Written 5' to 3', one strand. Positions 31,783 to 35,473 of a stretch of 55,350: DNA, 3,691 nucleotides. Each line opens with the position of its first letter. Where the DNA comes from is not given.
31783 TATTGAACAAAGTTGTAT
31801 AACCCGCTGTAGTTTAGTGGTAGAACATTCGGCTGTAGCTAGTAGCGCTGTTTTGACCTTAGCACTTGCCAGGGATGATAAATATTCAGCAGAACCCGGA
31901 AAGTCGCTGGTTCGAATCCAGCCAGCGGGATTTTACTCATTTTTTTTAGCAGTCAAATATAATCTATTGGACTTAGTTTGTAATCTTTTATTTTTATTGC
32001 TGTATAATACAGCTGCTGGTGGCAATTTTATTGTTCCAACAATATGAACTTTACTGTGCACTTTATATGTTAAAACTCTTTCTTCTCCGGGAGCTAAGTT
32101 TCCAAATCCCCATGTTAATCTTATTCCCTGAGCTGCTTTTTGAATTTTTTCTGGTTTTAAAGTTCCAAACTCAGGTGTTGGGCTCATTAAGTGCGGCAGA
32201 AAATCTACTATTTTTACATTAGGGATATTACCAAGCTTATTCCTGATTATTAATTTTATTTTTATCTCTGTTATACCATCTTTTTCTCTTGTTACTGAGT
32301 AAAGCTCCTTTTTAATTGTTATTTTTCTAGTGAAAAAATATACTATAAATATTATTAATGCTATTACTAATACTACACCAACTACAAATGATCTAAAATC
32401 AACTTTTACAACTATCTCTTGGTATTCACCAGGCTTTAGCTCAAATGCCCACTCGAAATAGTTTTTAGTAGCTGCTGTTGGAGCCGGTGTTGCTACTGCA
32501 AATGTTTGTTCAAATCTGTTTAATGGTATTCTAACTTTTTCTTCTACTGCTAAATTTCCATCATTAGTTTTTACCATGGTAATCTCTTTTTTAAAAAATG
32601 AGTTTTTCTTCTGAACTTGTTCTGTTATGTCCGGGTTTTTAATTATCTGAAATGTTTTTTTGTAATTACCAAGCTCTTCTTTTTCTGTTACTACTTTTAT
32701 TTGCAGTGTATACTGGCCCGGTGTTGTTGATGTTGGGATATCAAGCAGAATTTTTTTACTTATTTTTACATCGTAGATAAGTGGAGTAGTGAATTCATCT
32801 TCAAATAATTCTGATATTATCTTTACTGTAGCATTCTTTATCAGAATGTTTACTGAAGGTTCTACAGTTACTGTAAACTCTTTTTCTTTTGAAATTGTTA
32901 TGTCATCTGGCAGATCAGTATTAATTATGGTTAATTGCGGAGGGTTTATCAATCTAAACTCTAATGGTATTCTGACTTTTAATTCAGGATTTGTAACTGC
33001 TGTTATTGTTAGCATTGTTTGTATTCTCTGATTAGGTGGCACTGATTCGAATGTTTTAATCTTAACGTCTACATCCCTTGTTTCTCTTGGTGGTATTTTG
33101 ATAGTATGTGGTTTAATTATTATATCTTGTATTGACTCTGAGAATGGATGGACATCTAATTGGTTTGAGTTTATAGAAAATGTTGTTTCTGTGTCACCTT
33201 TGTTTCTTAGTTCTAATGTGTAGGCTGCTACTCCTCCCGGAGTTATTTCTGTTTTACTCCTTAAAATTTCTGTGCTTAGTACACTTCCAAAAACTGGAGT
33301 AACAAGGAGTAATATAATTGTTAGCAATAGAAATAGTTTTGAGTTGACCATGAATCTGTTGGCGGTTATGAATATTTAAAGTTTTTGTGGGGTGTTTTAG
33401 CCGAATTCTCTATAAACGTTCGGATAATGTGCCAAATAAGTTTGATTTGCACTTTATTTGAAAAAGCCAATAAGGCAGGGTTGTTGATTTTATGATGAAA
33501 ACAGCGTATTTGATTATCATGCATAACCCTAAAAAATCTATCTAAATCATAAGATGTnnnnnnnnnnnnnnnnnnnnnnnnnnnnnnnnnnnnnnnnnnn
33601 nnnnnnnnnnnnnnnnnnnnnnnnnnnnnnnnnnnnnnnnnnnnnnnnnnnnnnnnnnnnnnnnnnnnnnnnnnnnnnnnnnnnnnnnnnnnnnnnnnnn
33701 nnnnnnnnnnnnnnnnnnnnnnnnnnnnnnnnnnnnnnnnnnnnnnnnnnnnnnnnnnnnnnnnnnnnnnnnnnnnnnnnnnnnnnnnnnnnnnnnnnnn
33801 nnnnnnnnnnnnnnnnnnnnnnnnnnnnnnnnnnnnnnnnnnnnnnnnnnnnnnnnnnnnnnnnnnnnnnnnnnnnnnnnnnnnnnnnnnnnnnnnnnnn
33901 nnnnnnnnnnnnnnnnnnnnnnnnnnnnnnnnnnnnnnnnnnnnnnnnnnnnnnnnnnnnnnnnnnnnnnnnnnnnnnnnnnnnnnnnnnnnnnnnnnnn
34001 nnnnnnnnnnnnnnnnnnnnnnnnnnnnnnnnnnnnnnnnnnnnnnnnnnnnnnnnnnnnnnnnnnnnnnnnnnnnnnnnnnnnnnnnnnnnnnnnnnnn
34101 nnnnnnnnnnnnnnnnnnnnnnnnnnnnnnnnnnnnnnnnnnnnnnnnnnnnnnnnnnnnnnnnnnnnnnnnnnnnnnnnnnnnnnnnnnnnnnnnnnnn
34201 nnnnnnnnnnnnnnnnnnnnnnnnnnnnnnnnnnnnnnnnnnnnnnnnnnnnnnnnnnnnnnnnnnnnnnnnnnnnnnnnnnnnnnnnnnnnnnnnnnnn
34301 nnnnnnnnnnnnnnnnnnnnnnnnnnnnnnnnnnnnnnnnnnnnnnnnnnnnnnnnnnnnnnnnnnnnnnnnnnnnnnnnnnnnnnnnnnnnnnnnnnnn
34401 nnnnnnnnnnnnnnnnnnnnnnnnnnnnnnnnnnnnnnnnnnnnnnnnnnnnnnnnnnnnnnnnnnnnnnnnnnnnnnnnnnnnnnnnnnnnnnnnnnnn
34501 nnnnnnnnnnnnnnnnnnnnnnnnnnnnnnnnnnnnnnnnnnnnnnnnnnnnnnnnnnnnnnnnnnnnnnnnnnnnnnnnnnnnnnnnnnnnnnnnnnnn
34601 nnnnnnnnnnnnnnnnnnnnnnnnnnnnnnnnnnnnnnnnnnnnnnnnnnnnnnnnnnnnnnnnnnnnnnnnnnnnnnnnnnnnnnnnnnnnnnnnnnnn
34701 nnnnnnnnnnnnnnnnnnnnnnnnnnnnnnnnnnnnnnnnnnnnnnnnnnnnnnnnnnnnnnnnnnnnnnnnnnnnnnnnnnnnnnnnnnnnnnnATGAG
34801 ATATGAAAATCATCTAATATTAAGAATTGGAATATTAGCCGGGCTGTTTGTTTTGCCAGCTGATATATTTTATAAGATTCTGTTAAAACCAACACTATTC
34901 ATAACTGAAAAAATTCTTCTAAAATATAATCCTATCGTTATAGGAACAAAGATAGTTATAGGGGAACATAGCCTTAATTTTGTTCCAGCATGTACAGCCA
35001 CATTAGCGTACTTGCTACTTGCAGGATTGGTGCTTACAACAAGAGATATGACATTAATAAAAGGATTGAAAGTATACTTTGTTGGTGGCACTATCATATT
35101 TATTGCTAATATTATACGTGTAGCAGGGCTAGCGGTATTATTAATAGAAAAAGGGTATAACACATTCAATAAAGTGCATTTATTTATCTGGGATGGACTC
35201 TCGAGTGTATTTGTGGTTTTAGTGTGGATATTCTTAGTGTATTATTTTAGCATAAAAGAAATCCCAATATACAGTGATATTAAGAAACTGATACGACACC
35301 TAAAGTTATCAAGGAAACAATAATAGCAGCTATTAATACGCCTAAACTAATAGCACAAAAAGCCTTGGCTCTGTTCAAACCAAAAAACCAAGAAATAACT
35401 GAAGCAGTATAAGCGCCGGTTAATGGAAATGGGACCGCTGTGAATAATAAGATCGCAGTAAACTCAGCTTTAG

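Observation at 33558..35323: Radical-SAM gene translationally coupled to a miniature archaeosortase-like gene, with candidate LVWVI-type C-terminal sorting signals in the same window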

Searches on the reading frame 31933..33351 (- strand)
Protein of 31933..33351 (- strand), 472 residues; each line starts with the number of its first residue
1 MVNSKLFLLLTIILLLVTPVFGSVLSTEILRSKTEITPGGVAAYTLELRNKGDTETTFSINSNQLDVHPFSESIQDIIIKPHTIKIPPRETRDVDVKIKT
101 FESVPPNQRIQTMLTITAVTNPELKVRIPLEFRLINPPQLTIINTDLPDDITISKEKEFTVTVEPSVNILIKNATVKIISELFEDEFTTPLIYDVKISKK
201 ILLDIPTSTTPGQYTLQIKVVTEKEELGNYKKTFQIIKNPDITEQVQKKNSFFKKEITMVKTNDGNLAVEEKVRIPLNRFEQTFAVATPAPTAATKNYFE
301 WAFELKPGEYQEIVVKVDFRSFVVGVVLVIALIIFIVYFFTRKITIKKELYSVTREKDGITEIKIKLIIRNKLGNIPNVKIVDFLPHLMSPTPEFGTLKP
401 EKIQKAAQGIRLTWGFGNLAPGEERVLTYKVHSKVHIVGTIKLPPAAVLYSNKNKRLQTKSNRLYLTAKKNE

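Call 3: search_protein_families(library=pfam, proteins=[window:31933-33351:-], max_evalue=1)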
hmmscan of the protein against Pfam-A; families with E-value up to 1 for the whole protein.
window:31933-33351:- (472 aa): 7 families
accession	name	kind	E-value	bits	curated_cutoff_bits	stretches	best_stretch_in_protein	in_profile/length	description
PF11614.14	FixG_C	-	0.003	18.1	25.6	1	43-132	34-116/119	IG-like fold at C-terminal of FixG, putative oxidoreductase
PF22067.2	Cep192_D3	-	0.0047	17.4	27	1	41-114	18-83/99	Cep192 domain 3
PF25549.1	DUF7927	-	0.0083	16.8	31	0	404-433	66-94/132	Domain of unknown function (DUF7927)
PF06280.18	fn3_5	-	0.053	14.7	27.6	1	40-120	20-102/112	Fn3-like domain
PF22544.2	HYDIN_VesB_CFA65-like_Ig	-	0.068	13.8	25.5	1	38-81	17-60/100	HYDIN/CFA65/VesB-like, Ig-like domain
PF13598.12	DUF4139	-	0.082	13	31.8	0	288-319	167-201/205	Domain of unknown function (DUF4139)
PF05506.17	PLipase_C_C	-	0.24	12.8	24.4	0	43-97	13-55/80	Bacterial phospholipase C, C-terminal domain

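Call 4: search_protein_families(library=ncbifam, proteins=[window:31933-33351:-], max_evalue=1)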
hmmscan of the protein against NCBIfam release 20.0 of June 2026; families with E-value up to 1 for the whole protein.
window:31933-33351:- (472 aa): 4 families
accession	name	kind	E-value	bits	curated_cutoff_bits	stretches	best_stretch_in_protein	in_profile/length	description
NF012200.0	choice_anch_D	domain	0.037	14.5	45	1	100-178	25-101/108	choice-of-anchor D domain-containing protein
TIGR03352.1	VI_chp_3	equivalog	0.071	12.8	31.6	0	284-327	69-113/147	type VI secretion system lipoprotein TssJ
TIGR02745.1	ccoG_rdxA_fixG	equivalog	0.22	10.4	316.7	1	14-123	315-422/435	cytochrome c oxidase accessory protein CcoG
NF041794.1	1_anti-phage_ZorA1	equivalog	0.28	9.5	750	1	323-364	23-63/729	type I Zorya anti-phage system protein ZorA1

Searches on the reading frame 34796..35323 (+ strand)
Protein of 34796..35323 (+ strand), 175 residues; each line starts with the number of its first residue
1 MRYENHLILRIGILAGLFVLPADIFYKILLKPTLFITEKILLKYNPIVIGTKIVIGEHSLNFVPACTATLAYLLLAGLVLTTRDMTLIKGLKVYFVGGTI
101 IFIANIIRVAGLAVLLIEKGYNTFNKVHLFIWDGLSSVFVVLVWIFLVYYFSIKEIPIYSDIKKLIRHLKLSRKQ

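Call 3: search_protein_families(library=pfam, proteins=[window:34796-35323:+], max_evalue=1)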
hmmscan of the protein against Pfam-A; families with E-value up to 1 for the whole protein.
window:34796-35323:+ (175 aa): 2 families
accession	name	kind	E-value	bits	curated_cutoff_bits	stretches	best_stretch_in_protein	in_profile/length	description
PF09721.15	Exosortase_EpsH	-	0.012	15.4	25.7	1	42-147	142-249/254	Transmembrane exosortase (Exosortase_EpsH)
PF06024.17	Orf78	-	0.98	10.2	29.4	0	126-153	59-86/101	Orf78 (ac78)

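Call 4: search_protein_families(library=ncbifam, proteins=[window:34796-35323:+], max_evalue=1)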
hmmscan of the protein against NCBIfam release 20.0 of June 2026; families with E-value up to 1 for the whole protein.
window:34796-35323:+ (175 aa): 8 families
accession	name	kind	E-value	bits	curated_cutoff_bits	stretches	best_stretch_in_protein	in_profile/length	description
NF033505.2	paceosortase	exception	3.3e-30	105.4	80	1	7-168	4-165/167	pacearchaeosortase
TIGR04178.1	exo_archaeo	signature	1.1e-07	32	23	1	63-147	4-92/97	exosortase/archaeosortase family protein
NF046081.1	exosort_XrtX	exception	0.00072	19.5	170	1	56-151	69-162/168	exosortase X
TIGR04175.1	archaeo_artD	exception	0.00077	19.5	125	1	36-147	34-141/150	archaeosortase D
TIGR04177.1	exosort_XrtH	exception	0.0008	19.4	86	1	63-150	69-154/158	exosortase H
NF033767.0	exosort_XrtS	exception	0.0063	16.5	145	1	71-145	75-145/155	exosortase S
NF012138.0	exosort_XrtR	exception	0.024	14.8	150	1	71-137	76-147/160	exosortase R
TIGR04128.1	exoso_Fjoh_1448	exception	0.5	10.5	90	1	61-152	84-173/174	exosortase family protein XrtF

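Call 13: find_homologous_proteins(query=window:34796-35323:+, max_evalue=0.001)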
Query window:34796-35323:+ (175 aa): 24 proteins with E <= 0.001 among 535 candidates.
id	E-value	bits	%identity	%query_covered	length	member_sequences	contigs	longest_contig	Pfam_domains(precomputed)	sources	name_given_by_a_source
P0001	8.3e-99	346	95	100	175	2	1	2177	PF09721.16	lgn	-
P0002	7.0e-29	119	46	97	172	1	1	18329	-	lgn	-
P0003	3.2e-28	117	48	79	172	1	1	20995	PF09721.16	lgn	-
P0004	4.7e-28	116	43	94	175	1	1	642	-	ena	-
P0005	4.5e-27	113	46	83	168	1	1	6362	-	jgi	jgi:exosortase/archaeosortase family protein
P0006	1.1e-26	112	45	96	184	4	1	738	PF09721.16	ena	-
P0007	6.1e-26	109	43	99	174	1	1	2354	-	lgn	-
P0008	2.3e-25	107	42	86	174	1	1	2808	-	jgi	-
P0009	3.3e-25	107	43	95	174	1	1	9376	-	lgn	-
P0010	2.4e-24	104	45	69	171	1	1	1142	-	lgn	-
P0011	6.9e-24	103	39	95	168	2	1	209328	-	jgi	jgi:exosortase/archaeosortase family protein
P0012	5.4e-20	90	35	99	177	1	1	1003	-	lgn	-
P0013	4.5e-15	74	40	67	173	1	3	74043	-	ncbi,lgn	-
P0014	9.6e-15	73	43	60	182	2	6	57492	-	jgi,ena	-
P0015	5.1e-13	67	38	87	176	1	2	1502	-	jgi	-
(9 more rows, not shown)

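Call 15: find_related_loci(query=A1, collection=genome_contigs, flank=10000)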
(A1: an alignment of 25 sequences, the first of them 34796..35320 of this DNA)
Query A1 (175 aa) in genome_contigs; peptide patterns used: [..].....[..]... (x = any residue, [..] = any of these).
126 stretches matched a pattern; 116 encode a relative of the query (tblastn E <= 1e-3); the best 80 are kept; 80 distinct loci.
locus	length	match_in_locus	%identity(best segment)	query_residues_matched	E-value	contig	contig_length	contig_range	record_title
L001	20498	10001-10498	41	1-167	8e-38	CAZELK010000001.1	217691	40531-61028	MAG TPA_asm: Candidatus Woesearchaeota archaeon isolate binchicken_co251_306 genome assembly, contig: NODE_89_length_217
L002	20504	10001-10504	45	1-167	1e-36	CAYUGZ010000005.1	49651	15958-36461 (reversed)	MAG TPA_asm: Candidatus Woesearchaeota archaeon isolate binchicken_co48_586 genome assembly, contig: NODE_906_length_496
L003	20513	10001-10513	44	1-170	5e-31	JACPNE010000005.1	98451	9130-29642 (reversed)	MAG: Candidatus Woesearchaeota archaeon isolate NC_groundwater_567_Ag_S-0.1um_30_27 S35_SO-1_scaffold_306120, whole geno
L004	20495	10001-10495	45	1-165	7e-30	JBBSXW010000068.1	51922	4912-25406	MAG: Nanoarchaeota archaeon isolate H51-bin130_1 H51_bin130_1_000000000068, whole genome shotgun sequence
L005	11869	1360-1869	42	1-170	2e-29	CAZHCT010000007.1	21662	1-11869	MAG TPA_asm: Candidatus Woesearchaeota archaeon isolate SRP269290_co3_784 genome assembly, contig: NODE_2395_length_2166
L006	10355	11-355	51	60-175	3e-28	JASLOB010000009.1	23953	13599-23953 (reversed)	MAG: Candidatus Nanoarchaeia archaeon isolate Arabian11_MAG_25 c_000000555619, whole genome shotgun sequence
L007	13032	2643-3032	41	44-173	3e-28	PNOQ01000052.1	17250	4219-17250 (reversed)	MAG: Nanoarchaeum sp. isolate SW.3.93 SW_1002031_17250, whole genome shotgun sequence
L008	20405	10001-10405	44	32-168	8e-28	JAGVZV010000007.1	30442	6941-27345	Candidatus Woesearchaeota archaeon isolate RIFCSPLOWO2_01_FULL_33_9b rifcsplowo2_01_scaffold_2473, whole genome shotgun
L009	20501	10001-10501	41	1-166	1e-27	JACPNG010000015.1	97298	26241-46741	MAG: Candidatus Woesearchaeota archaeon isolate NC_groundwater_569_Ag_S-0.1um_31_12 S35_SO-1_scaffold_241890, whole geno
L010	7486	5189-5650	48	15-170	7e-28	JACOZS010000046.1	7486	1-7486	MAG: Candidatus Woesearchaeota archaeon isolate NC_groundwater_211_Ag_S-0.1um_35_14 S4_GD2017_2_S1_scaffold_17950, whole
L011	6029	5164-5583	41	23-161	5e-27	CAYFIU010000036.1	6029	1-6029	MAG TPA_asm: Candidatus Woesearchaeota archaeon isolate ERP003628_co1_89 genome assembly, contig: NODE_11644_length_6029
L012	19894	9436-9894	40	23-174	5e-27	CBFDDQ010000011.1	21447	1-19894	MAG TPA_asm: Candidatus Woesearchaeota archaeon isolate SRR26215674_binner13_Refined_101 genome assembly, contig: ERZ250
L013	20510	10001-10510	40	1-170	4e-26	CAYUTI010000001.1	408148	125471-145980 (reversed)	MAG TPA_asm: Candidatus Woesearchaeota archaeon isolate SRP319275_co4_113 genome assembly, contig: NODE_6_length_408148_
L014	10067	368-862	43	1-165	2e-25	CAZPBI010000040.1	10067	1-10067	MAG TPA_asm: Candidatus Woesearchaeota archaeon isolate SRP269290_co3_813 genome assembly, contig: NODE_8626_length_1006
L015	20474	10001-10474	43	13-170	3e-25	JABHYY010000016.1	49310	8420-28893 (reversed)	MAG: archaeon isolate SI047_bin70 k141_489210, whole genome shotgun sequence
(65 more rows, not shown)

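Call 34: search_solved_structures(query=A1, max_evalue=1)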
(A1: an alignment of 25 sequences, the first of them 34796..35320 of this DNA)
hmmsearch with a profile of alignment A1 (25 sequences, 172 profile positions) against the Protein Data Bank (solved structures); distinct sequences matched with E-value up to 1: 0.

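Call 46: predict_structure(alignment_id=A1)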
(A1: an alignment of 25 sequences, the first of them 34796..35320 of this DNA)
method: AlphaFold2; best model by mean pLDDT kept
length: 175 residues; sequences in the alignment: 25
mean_pLDDT: 82.5   pTM: 0.75
mean pLDDT of the five models: 82.5, 81.7, 79.4, 79.1, 78.5
residues with pLDDT >= 90: 37; 70-90: 119; 50-70: 19; < 50: 0
segments of 3 or more residues with pLDDT < 50: none
pLDDT, mean of each block of 10 residues (from residue 1): 70 71 80 90 88 83 75 87 83 94 91 89 89 82 91 74 72 68
secondary structure, 60 per line:
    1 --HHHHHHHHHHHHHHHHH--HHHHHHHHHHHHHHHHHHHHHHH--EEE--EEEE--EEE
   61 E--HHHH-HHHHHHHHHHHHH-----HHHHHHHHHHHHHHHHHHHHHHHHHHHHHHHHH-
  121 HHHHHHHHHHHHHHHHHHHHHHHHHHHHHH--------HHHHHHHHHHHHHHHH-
elements in order: H3-19 H22-44 E47-49 E52-55 E58-61 H64-67 H69-81 H87-119 H121-150 H159-174

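Call 51: fold_search(model_id=the predicted structure, library=pdb)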
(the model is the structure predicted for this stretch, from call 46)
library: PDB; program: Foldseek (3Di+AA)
matches with E <= 10: 10; with E <= 0.001: 0
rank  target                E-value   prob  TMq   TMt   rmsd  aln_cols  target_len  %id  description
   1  9mrd_A                3.8e+00  0.02  0.15  0.14  14.7       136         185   11  Crystal Structure of TREX1 Homolog Plex9.1 bound to ssDNA (released 2025-01-15)
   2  5ydf_A                4.6e+00  0.14  0.12  0.20   3.5        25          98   24  Crystal structure of a disease-related gene, hCDC73(1-100) (released 2017-12-20)
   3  6jmk_A                5.1e+00  0.03  0.14  0.17  12.5        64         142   23  Ribosomal protein S7 from Mycobacterium tuberculosis (released 2019-03-20)
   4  6v39_g                5.8e+00  0.02  0.11  0.13  15.0        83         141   13  Cryo-EM structure of the Acinetobacter baumannii Ribosome: 70S with P-site tRNA (released 2020-02-05)
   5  5yde                  6.1e+00  0.12  0.12  0.18   3.5        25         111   24  Crystal structure of a disease-related gene, hCDC73(1-111) (released 2017-12-20)
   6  6v3e_g                6.5e+00  0.01  0.12  0.14  15.0       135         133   12  Cryo-EM structure of the Acinetobacter baumannii Ribosome: 30S subunit (released 2020-02-05)
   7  9wms_m                6.9e+00  0.04  0.15  0.03   6.9        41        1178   10  Co-transcriptional histone H3K36 methylation complex containing RNA polymerase II elongation complex, Set2, and the up (released 2025-12-24)
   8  9mrc                  7.4e+00  0.01  0.16  0.15  14.7       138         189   10  Crystal Structure of TREX1 Homolog Plex9.1 (released 2025-01-15)
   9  4jcz                  9.3e+00  0.05  0.33  0.38   9.1       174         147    9  Human LTC4 synthase in complex with product analogs - implications for enzyme catalysis (released 2014-01-01)
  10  6pxb_B                9.9e+00  0.02  0.10  0.16  12.8        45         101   16  N-Terminal SH2 domain of the p120RasGAP (released 2019-12-18)

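Call 77: find_encoding_contigs(protein=P0001, flank=3000, max_places=2)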
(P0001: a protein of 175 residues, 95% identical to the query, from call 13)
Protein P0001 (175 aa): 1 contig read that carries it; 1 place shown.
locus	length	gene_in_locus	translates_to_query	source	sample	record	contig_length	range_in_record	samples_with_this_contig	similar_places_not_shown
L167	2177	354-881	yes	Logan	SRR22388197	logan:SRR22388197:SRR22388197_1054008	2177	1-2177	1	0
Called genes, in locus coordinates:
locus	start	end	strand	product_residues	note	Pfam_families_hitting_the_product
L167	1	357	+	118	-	?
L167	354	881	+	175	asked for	PF09721:Exosortase_EpsH (weak)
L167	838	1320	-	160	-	PF06695:Sm_multidrug_ex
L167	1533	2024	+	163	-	PF01988:VIT1 (faint)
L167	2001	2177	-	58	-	?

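Call 78: find_encoding_contigs(protein=P0002, flank=8000, max_places=1)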
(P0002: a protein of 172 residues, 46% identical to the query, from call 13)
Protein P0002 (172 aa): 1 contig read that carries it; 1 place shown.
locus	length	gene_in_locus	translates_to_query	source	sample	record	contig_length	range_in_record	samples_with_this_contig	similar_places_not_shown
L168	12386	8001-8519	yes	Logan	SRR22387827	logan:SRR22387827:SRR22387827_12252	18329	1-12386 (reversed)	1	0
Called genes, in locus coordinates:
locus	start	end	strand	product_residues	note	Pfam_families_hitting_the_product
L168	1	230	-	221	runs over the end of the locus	PF01978:TrmB (faint), PF12840:HTH_20, PF01022:HTH_5 (weak), PF13412:HTH_24 (weak)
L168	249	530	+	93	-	-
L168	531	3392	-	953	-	PF00133:tRNA-synt_1, PF09334:tRNA-synt_1g, PF13603:tRNA-synt_1_2, PF00293:NUDIX, PF00133:tRNA-synt_1, PF08264:Anticodon_1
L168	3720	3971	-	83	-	PF05016:ParE_toxin, PF15781:ParE-like_toxin, PF05973:Gp49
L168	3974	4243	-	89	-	PF02697:VAPB_antitox (weak), PF24434:DUF7557 (weak)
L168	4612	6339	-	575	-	-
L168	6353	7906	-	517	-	PF07705:CARDB (faint), PF23619:Ig_VWA7 (faint)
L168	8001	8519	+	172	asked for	-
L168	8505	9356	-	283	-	-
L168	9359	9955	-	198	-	-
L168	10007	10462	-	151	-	PF06695:Sm_multidrug_ex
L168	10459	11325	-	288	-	PF23435:DUF7121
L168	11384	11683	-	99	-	-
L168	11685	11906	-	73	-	-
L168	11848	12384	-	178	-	?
